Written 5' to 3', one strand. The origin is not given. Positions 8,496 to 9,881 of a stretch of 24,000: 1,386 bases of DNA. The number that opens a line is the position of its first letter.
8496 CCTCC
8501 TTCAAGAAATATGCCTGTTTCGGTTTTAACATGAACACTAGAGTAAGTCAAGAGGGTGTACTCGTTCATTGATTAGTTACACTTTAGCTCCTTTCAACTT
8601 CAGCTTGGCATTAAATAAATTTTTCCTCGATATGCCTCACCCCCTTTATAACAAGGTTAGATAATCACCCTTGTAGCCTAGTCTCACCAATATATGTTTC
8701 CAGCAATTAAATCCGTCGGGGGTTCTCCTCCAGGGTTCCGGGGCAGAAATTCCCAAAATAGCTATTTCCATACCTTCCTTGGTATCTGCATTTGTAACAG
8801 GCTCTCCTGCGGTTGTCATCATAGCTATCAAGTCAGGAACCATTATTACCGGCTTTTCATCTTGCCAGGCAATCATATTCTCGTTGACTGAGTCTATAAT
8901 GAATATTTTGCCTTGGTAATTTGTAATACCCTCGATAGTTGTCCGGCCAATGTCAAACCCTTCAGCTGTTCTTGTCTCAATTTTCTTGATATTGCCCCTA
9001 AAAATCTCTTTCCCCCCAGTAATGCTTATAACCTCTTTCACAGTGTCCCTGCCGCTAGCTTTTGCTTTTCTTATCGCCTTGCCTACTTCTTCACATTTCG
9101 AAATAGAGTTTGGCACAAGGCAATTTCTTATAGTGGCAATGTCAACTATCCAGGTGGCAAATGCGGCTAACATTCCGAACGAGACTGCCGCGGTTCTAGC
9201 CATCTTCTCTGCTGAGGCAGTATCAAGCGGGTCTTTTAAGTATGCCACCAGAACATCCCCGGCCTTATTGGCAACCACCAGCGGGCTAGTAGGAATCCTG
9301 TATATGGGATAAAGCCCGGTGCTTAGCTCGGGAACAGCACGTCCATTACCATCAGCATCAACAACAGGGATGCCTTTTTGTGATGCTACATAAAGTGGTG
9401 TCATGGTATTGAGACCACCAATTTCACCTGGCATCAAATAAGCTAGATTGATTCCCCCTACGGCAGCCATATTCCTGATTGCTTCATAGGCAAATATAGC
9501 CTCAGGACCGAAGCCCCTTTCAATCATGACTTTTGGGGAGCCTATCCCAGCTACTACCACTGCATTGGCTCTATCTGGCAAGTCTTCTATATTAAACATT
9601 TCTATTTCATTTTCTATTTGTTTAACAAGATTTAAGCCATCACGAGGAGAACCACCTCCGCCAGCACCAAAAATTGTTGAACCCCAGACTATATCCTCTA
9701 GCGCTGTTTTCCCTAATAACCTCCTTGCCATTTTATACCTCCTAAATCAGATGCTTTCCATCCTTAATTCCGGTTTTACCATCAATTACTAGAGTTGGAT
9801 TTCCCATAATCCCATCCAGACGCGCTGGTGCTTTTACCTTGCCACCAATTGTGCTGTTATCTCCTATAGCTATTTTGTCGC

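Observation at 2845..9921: Hydantoin-type uptake and racemase genes combined with two DUF917 proteins, M29-like metalloenzyme(s) and a nitroreductase, with no hydantoinase or carbamoylase: candidate non-canonical N-heterocycle pathway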

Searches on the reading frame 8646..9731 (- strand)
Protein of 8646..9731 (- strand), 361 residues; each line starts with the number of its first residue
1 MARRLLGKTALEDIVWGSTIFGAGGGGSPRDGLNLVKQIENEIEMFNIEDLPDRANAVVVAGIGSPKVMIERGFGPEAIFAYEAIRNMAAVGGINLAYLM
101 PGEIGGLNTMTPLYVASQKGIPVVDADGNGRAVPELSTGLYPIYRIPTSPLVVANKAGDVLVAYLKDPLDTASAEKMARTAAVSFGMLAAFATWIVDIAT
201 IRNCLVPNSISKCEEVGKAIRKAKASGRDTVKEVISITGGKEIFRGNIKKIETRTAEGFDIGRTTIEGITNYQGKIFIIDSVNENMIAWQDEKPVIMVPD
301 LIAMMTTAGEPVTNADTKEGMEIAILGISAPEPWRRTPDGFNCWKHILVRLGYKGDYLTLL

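Call 4: search_protein_families(library=pfam, proteins=[window:8646-9731:-], max_evalue=0.01)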
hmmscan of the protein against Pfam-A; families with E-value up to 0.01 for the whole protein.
window:8646-9731:- (361 aa): 2 families
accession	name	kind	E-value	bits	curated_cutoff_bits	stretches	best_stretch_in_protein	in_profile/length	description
PF20906.3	S-Me-THD_C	-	6.8e-47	159.7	27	1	172-342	4-174/190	S-Me-THD-like, C-terminal domain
PF06032.18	S-Me-THD_N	-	3.1e-37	128.5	27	1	10-162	2-155/158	S-Me-THD-like, N-terminal domain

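Call 5: search_protein_families(library=ncbifam, proteins=[window:8646-9731:-], max_evalue=0.01)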
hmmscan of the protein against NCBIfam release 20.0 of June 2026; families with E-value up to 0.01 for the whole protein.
window:8646-9731:- (361 aa): 2 families
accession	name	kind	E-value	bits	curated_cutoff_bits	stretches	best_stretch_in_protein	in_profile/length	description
NF058532.1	CH3_S_uro_de_S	equivalog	1.7e-26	93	450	1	6-327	3-321/352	S-methyl thiohydantoin desulfurase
NF058529.1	thiohydan_desulf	equivalog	3.3e-22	79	440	1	6-329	3-330/362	thiohydantoin desulfurase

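Call 8: search_solved_structures(query=window:8646-9731:-, max_evalue=1)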
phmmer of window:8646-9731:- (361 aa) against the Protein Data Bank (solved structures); distinct sequences matched with E-value up to 1: 1.
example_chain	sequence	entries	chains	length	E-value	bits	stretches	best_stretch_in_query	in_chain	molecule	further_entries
2o3i_A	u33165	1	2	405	4.4e-21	78.7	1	8-307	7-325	Hypothetical protein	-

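Call 60: find_homologous_proteins(query=window:8646-9731:-, max_evalue=1e-10)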
Query window:8646-9731:- (361 aa): 221 proteins with E <= 1e-10 among 4874 candidates; the best 120 are listed.
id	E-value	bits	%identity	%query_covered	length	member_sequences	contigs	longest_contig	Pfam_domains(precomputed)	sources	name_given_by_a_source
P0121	3.2e-234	795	99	100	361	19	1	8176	PF20906.4,PF06032.19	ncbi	-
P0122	7.5e-192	655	80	100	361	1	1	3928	PF20906.4,PF06032.19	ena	-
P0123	1.0e-191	655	80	100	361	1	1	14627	PF20906.4,PF06032.19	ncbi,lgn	-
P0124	1.8e-191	654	80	100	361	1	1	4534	PF20906.4,PF06032.19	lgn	-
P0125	1.6e-189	648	77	99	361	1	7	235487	PF20906.4,PF06032.19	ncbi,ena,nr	ncbi:MAG: DUF917 domain-containing protein [Dehalococcoidales bacterium]|nr:DUF917 domain-containing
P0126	1.3e-188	645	79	100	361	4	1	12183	PF20906.4,PF06032.19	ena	-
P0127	2.4e-188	644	76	99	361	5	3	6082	PF20906.4,PF06032.19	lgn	-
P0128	6.1e-188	642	78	100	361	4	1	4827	PF20906.4,PF06032.19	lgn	-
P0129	1.4e-185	635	78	100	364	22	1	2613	PF20906.4,PF06032.19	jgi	-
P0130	2.0e-185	634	75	99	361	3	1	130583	PF20906.4,PF06032.19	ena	-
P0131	3.6e-185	633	78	100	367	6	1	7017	PF20906.4,PF06032.19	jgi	-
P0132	8.9e-184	629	74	99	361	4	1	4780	PF20906.4,PF06032.19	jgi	-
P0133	1.1e-183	628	77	100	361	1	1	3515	PF20906.4,PF06032.19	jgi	-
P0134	3.0e-183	627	74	99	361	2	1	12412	PF20906.4,PF06032.19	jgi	-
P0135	3.6e-183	627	77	100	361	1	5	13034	PF20906.4,PF06032.19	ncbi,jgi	jgi:uncharacterized protein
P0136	3.8e-183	627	76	100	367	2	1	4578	PF20906.4,PF06032.19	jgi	jgi:hypothetical protein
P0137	1.1e-181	622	74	99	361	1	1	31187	PF20906.4,PF06032.19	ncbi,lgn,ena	-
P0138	2.4e-181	621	76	100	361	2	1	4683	PF20906.4,PF06032.19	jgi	-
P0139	5.5e-181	620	74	99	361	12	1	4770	PF20906.4,PF06032.19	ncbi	-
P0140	7.2e-181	619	75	99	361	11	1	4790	PF20906.4,PF06032.19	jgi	jgi:hypothetical protein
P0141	8.4e-181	619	74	99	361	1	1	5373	PF20906.4,PF06032.19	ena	-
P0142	1.2e-179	615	73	99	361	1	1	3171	PF20906.4,PF06032.19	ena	-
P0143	1.4e-179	615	76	100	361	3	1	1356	PF20906.4,PF06032.19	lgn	-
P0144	2.5e-179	614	73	99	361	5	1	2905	PF20906.4,PF06032.19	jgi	jgi:hypothetical protein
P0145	6.4e-179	613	73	100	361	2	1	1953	PF20906.4,PF06032.19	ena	-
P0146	2.0e-178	611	74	100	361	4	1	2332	PF20906.4,PF06032.19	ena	-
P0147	4.2e-178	610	75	100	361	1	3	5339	PF20906.4,PF06032.19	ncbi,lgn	-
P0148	5.4e-178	610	73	99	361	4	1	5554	PF20906.4,PF06032.19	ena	-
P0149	6.2e-177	606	72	99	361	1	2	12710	PF20906.4,PF06032.19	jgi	-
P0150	1.6e-175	601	73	99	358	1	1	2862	PF20906.4,PF06032.19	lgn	-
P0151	6.3e-173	593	70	100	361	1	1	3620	PF20906.4,PF06032.19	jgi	-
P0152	9.3e-172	589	69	99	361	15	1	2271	PF20906.4,PF06032.19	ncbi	-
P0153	7.0e-171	586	72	100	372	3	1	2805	PF20906.4,PF06032.19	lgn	-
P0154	7.4e-170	583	70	99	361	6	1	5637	PF20906.4,PF06032.19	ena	-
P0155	1.1e-169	582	70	99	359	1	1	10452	PF20906.4,PF06032.19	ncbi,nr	ncbi:MAG: DUF917 domain-containing protein [Candidatus Aerophobetes bacterium]|nr:DUF917 domain-cont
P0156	1.9e-167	575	70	99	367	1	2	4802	PF20906.4,PF06032.19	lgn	-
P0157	3.8e-164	564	69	100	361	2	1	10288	PF20906.4,PF06032.19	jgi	jgi:DUF917 family protein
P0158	5.8e-164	564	67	99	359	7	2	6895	PF20906.4,PF06032.19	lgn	-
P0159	1.0e-163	563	69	99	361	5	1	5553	PF20906.4,PF06032.19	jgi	jgi:DUF917 family protein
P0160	1.0e-162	559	71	100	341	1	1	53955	PF20906.4,PF06032.19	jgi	-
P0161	1.2e-162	559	68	99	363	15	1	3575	PF20906.4,PF06032.19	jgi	jgi:DUF917 family protein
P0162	3.7e-162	558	69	100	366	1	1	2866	PF20906.4,PF06032.19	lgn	-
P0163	4.4e-162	557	67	99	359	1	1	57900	PF20906.4,PF06032.19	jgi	-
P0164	1.0e-161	556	65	99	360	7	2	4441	PF20906.4,PF06032.19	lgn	-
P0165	3.8e-161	554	68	99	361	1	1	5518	PF20906.4,PF06032.19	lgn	-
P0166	1.6e-160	552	66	99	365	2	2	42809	PF20906.4,PF06032.19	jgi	-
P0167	1.8e-160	552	68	99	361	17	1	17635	PF20906.4,PF06032.19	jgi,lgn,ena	-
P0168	8.4e-160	550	70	94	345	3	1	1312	PF20906.4,PF06032.19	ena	-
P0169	1.0e-159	550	68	99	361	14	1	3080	PF20906.4,PF06032.19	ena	-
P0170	1.6e-159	549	68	98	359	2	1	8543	PF20906.4,PF06032.19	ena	-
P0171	3.9e-158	544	64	100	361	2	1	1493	PF20906.4,PF06032.19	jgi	-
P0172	6.6e-158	544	65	99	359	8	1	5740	PF20906.4,PF06032.19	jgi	-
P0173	7.0e-158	543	66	99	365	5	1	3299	PF20906.4,PF06032.19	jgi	jgi:hypothetical protein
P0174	2.4e-157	542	64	99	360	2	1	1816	PF20906.4,PF06032.19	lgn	-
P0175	3.8e-155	534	63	100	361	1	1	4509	PF20906.4,PF06032.19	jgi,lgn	jgi:hypothetical protein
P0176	2.0e-153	529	64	99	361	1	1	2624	PF20906.4,PF06032.19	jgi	jgi:uncharacterized protein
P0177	6.6e-145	501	63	100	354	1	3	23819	PF20906.4,PF06032.19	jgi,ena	-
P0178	1.8e-143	496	58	99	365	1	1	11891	PF20906.4,PF06032.19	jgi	jgi:uncharacterized protein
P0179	2.2e-142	493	62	100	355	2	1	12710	PF20906.4,PF06032.19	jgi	-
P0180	3.3e-141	489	62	100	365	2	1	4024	PF20906.4,PF06032.19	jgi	-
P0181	1.1e-136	474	59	99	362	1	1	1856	PF20906.4,PF06032.19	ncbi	-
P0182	1.7e-135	470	68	78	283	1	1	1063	PF20906.4,PF06032.19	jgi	jgi:DUF917 family protein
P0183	1.6e-134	467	56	100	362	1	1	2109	PF20906.4,PF06032.19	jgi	jgi:hypothetical protein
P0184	1.9e-132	460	60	100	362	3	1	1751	PF20906.4,PF06032.19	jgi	-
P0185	2.4e-126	440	56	98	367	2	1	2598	PF20906.4,PF06032.19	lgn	-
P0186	2.0e-125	437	55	98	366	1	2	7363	PF20906.4,PF06032.19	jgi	-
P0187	2.4e-125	436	54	98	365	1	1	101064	PF20906.4,PF06032.19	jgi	-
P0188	5.3e-124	432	54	98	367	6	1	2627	PF20906.4,PF06032.19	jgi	-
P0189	3.8e-123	429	55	98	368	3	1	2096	PF20906.4,PF06032.19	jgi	-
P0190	1.1e-122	428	68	79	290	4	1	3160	PF20906.4,PF06032.19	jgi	jgi:DUF917 family protein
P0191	1.2e-122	428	54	99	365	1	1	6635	PF20906.4,PF06032.19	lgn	-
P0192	1.8e-119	417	53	98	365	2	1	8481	PF20906.4,PF06032.19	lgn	-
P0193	4.2e-119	416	53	98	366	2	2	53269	PF20906.4,PF06032.19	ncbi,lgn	ncbi:MAG: DUF917 domain-containing protein [Candidatus Bathyarchaeia archaeon]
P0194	1.4e-118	414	52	98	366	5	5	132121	PF20906.4,PF06032.19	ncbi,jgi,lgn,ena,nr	ncbi:MAG: DUF917 domain-containing protein [Candidatus Bathyarchaeia archaeon]|nr:DUF917 domain-cont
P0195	7.8e-117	409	68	72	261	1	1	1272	PF20906.4,PF06032.19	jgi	jgi:hypothetical protein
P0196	8.0e-117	408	51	99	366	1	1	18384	PF20906.4,PF06032.19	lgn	-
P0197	1.6e-115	404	51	100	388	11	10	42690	PF20906.4,PF06032.19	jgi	-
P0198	4.8e-115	403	51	98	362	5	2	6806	PF20906.4,PF06032.19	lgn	-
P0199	4.1e-114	400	52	99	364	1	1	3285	PF20906.4,PF06032.19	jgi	jgi:hypothetical protein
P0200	5.4e-114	399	50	100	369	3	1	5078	PF20906.4,PF06032.19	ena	-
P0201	2.2e-113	397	51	99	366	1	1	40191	PF20906.4,PF06032.19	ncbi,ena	-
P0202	1.3e-110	388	51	99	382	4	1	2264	PF20906.4,PF06032.19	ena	-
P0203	4.2e-110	386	48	99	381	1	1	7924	PF20906.4,PF06032.19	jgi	-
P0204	5.4e-110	386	50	96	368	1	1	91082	PF20906.4,PF06032.19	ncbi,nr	ncbi:MAG: DUF917 domain-containing protein [Candidatus Hodarchaeaceae archaeon]|nr:DUF917 domain-con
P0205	8.6e-110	385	50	99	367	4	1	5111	PF20906.4,PF06032.19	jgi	-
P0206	2.2e-109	384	48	99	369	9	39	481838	PF20906.4,PF06032.19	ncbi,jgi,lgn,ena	ncbi:MAG: DUF917 domain-containing protein [Candidatus Bathyarchaeia archaeon]|jgi:DUF917 family pro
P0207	2.9e-109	384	49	99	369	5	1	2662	PF20906.4,PF06032.19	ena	-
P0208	6.0e-109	383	49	100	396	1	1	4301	PF20906.4,PF06032.19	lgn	-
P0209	6.8e-109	382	47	99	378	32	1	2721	PF20906.4,PF06032.19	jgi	-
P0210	1.1e-108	382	51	98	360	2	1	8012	PF20906.4,PF06032.19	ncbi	ncbi:MAG: DUF917 domain-containing protein [Candidatus Bathyarchaeia archaeon]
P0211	2.5e-107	377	50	99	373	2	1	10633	PF20906.4,PF06032.19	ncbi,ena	-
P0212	2.9e-107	377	49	96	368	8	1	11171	PF20906.4,PF06032.19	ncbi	-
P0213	5.4e-107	376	50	97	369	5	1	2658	PF20906.4,PF06032.19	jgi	-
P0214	1.2e-105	372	50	97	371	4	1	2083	PF20906.4,PF06032.19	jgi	-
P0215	1.0e-104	369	47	98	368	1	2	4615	PF20906.4,PF06032.19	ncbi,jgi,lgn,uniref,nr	ncbi:DUF917 domain-containing protein [Fervidicoccus fontis]|jgi:DUF917 family protein|uniref:DUF917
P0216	1.1e-104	368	48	96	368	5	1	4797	PF20906.4,PF06032.19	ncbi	-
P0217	1.9e-104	368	75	60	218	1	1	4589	PF20906.4,PF06032.19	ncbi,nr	ncbi:MAG: DUF917 domain-containing protein, partial [Dehalococcoidia bacterium]|nr:DUF917 domain-con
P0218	1.8e-103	365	49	98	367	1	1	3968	PF20906.4,PF06032.19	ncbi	-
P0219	7.4e-102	359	48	99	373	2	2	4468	PF20906.4,PF06032.19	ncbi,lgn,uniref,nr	ncbi:DUF917 domain-containing protein [Fervidicoccus fontis]|uniref:DUF917 domain-containing protein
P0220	4.3e-101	357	48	99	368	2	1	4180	PF20906.4,PF06032.19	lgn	-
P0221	7.9e-101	356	49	99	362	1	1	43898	PF20906.4,PF06032.19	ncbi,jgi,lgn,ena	-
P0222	1.4e-100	355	47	99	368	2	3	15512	PF20906.4,PF06032.19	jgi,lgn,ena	-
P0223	2.9e-100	354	48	99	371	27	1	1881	PF20906.4,PF06032.19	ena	-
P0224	6.3e-100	353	48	90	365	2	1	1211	PF20906.4,PF06032.19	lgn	-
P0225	3.5e-99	350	47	98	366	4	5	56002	PF20906.4,PF06032.19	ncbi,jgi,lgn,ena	jgi:hypothetical protein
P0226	1.5e-98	348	47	99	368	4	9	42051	PF20906.4,PF06032.19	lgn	-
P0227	2.0e-98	348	47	98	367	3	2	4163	PF20906.4,PF06032.19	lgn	-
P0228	1.8e-97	345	46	99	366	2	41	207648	PF20906.4,PF06032.19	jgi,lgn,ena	jgi:DUF917 family protein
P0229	7.3e-97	343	47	99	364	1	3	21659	PF20906.4,PF06032.19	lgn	-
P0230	1.7e-96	342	46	98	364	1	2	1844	PF20906.4,PF06032.19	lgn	-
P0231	1.8e-96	342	47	98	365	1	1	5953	PF20906.4,PF06032.19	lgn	-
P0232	4.6e-96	340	46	99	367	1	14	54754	PF20906.4,PF06032.19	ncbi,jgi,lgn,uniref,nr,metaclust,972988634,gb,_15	ncbi:MAG: Uncharacterized protein XD58_1398 [Thermotoga sp. 50_1627]|uniref:DUF917 domain-containing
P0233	2.6e-94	334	66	45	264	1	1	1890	PF20906.4,PF06032.19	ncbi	-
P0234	4.3e-92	327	51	86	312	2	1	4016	PF20906.4,PF06032.19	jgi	jgi:hypothetical protein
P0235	6.7e-92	327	44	99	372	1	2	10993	PF20906.4,PF06032.19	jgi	jgi:DUF917 family protein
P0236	1.2e-91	326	45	98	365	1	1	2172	PF20906.4,PF06032.19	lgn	-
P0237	4.4e-91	324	44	99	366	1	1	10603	PF20906.4,PF06032.19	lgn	-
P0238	8.5e-91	323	46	98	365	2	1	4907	PF20906.4,PF06032.19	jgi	jgi:DUF917 family protein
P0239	1.6e-90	322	44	99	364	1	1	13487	PF20906.4,PF06032.19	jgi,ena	-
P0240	3.0e-90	321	43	97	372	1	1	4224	PF20906.4,PF06032.19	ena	-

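Call 62: find_encoding_contigs(protein=P0215, flank=10000, max_places=2)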
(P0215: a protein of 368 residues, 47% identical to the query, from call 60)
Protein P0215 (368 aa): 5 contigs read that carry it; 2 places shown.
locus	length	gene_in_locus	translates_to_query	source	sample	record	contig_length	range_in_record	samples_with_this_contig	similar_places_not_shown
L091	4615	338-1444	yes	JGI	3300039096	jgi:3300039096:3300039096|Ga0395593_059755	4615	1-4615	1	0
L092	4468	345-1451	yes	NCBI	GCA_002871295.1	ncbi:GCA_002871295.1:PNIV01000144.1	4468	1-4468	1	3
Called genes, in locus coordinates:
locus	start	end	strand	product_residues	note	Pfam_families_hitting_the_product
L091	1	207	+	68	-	?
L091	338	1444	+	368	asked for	PF06032:S-Me-THD_N, PF20906:S-Me-THD_C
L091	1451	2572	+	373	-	PF06032:S-Me-THD_N, PF20906:S-Me-THD_C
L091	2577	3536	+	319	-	PF26233:NicX, PF02073:Peptidase_M29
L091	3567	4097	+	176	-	PF00881:Nitroreductase, PF14512:TM1586_NiRdase (faint), PF00881:Nitroreductase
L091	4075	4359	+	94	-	PF19585:DUF6092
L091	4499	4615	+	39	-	?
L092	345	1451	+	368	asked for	PF06032:S-Me-THD_N, PF20906:S-Me-THD_C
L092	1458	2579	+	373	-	PF06032:S-Me-THD_N, PF20906:S-Me-THD_C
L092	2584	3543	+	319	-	PF26233:NicX, PF02073:Peptidase_M29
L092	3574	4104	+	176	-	PF00881:Nitroreductase, PF14512:TM1586_NiRdase (faint), PF00881:Nitroreductase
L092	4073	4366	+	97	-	PF19585:DUF6092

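Call 70: predict_structure(alignment_id=A2)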
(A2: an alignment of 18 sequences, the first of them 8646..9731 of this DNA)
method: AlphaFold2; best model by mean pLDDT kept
length: 361 residues; sequences in the alignment: 18
mean_pLDDT: 94.1   pTM: 0.93
mean pLDDT of the five models: 94.1, 93.4, 91.9, 91.3, 90.6
residues with pLDDT >= 90: 319; 70-90: 39; 50-70: 3; < 50: 0
segments of 3 or more residues with pLDDT < 50: none
pLDDT, mean of each block of 10 residues (from residue 1): 89 98 90 94 95 97 86 93 96 95 94 97 96 91 94 96 94 92 92 97 97 98 97 96 97 84 96 96 95 94 96 94 97 93 94 91 62
secondary structure, 60 per line:
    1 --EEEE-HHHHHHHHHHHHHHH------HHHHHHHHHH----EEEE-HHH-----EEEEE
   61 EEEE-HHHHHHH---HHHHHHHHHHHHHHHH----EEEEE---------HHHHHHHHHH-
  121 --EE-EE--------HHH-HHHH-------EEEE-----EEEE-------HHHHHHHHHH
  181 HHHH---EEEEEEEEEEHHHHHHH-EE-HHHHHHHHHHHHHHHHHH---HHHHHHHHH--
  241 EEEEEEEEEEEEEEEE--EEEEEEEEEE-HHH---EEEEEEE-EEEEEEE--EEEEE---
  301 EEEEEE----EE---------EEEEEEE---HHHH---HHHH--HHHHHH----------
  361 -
elements in order: E3-6 H8-22 H29-38 E43-46 E56-64 H66-72 H76-91 E96-100 H110-119 H140-143 E151-154 E160-163 H171-184 E188-197 H198-204 H209-226 H230-238 E241-256 E259-268 E276-282 E284-290 E293-297 E301-306 E322-328 H332-335 H339-342 H345-350

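Call 73: fold_search(model_id=the predicted structure, library=pdb)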
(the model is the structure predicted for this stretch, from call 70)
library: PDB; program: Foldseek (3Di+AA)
matches with E <= 10: 767; with E <= 0.001: 2
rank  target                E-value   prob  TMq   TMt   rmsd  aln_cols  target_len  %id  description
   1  2o3i_B                2.4e-26  1.00  0.87  0.83   3.2       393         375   22  X-ray Crystal Structure of Protein CV_3147 from Chromobacterium violaceum. Northeast Structural Genomics Consortium Ta (released 2006-12-12)
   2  2o3i_A                3.8e-26  1.00  0.86  0.82   3.5       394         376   22  X-ray Crystal Structure of Protein CV_3147 from Chromobacterium violaceum. Northeast Structural Genomics Consortium Ta (released 2006-12-12)
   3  6u3r_MODEL_1_A        7.0e-02  0.98  0.12  0.21   2.6        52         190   19  Solution NMR structure of the DNAJB6b deltaST variant (Aligned on the J domain) (released 2019-10-09)
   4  7yfz_h                1.2e-01  0.23  0.10  0.30  13.2       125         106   11  Cyanophage Pam3 baseplate proteins (released 2023-01-18)
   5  2lnj_MODEL_1_A        1.6e-01  0.08  0.08  0.13  13.1       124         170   14  Solution Structure of Cyanobacterial PsbP (CyanoP) from Synechocystis sp. PCC 6803 (released 2012-06-06)
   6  3j16_F                1.6e-01  0.03  0.10  0.14  14.2       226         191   14  Models of ribosome-bound Dom34p and Rli1p and their ribosomal binding partners (released 2012-02-22)
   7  9hfo_7                1.7e-01  0.14  0.12  0.09  18.8       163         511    8  Translation-initiation state of human mitochondrial ribosome small subunit (State G) (released 2025-04-23)
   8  3pu2_D                1.9e-01  0.08  0.10  0.18  13.2       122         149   12  Crystal Structure of the Q3J4M4_RHOS4 protein from Rhodobacter sphaeroides. Northeast Structural Genomics Consortium T (released 2010-12-15)
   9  6fhs_D                2.2e-01  0.09  0.08  0.07  15.2       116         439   14  CryoEM Structure of INO80core (released 2018-04-25)
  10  6lbu_A                2.5e-01  0.12  0.07  0.12  13.1        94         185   10  Crystal structure of yeast Stn1 and Ten1 (released 2020-07-15)
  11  4flu_A                2.5e-01  0.06  0.07  0.04  14.8       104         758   14  Pyrococcus abyssi B family DNA polymerase bound to a dsDNA, in edition mode (released 2012-08-29)
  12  5h5v_B                2.5e-01  0.03  0.09  0.09  23.6       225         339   10  Crystal structure of the flagellar cap protein FliD D1-D2-D3 domains from Escherichia coli (released 2017-02-22)
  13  5acz_A                2.5e-01  0.03  0.07  0.09  19.6       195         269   11  COMPLEX OF A B21 CHICKEN MHC CLASS I MOLECULE AND A 11MER CHICKEN PEPTIDE (released 2016-09-28)
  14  6gaz_BC               2.7e-01  0.12  0.12  0.08  17.9       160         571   11  Unique features of mammalian mitochondrial translation initiation revealed by cryo-EM. This file contains the 28S rib (released 2018-08-08)
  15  7uql_A                2.8e-01  0.04  0.09  0.15  14.1       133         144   10  Pathogenesis related 10-10 app from (released 2023-03-01)
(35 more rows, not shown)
